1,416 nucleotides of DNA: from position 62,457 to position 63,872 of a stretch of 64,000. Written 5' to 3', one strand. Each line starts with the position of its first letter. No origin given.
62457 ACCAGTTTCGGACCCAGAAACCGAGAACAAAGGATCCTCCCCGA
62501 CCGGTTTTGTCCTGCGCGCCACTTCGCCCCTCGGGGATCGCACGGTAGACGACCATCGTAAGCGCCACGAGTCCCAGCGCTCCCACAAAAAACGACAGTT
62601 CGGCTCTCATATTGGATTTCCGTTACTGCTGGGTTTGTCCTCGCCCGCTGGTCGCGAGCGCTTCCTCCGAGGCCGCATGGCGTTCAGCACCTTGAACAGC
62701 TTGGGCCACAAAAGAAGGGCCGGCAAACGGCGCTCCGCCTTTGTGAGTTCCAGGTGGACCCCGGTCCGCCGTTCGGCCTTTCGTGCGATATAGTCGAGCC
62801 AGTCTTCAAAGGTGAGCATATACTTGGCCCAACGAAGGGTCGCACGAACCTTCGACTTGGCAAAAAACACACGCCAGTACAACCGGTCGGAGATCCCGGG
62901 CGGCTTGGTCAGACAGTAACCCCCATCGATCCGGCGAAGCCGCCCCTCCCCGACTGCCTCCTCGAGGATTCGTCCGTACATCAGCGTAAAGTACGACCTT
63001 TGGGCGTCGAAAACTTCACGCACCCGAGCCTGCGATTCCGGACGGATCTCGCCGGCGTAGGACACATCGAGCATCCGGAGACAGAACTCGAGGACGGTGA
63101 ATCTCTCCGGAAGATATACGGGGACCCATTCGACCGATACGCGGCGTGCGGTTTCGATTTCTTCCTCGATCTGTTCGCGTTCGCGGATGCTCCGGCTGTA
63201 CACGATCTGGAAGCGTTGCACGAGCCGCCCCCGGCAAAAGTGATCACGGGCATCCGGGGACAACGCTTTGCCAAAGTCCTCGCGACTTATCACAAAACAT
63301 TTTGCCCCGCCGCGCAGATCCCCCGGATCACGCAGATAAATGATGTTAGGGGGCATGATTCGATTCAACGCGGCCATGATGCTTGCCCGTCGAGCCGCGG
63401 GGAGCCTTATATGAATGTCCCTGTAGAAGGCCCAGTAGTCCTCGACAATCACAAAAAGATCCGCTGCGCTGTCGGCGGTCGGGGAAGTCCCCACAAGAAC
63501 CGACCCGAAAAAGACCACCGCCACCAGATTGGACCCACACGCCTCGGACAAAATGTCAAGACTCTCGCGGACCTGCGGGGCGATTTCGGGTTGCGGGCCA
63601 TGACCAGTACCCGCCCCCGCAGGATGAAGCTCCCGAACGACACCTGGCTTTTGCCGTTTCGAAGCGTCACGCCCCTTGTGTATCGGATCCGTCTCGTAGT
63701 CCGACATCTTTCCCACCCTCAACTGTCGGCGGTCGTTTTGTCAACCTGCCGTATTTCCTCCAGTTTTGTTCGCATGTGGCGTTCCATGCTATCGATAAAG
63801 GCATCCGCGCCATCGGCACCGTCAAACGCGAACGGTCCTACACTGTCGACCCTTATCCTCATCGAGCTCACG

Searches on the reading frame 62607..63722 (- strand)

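Call 31: search_protein_families(library=pfam, proteins=[window:62607-63722:-], max_evalue=0.001)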
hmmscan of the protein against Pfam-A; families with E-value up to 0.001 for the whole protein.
window:62607-63722:- (371 aa): 1 family
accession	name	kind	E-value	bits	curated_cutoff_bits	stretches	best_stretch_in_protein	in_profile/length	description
PF09139.17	Tam41_Mmp37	-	0.00042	20.2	24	1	162-257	117-211/322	Phosphatidate cytidylyltransferase, mitochondrial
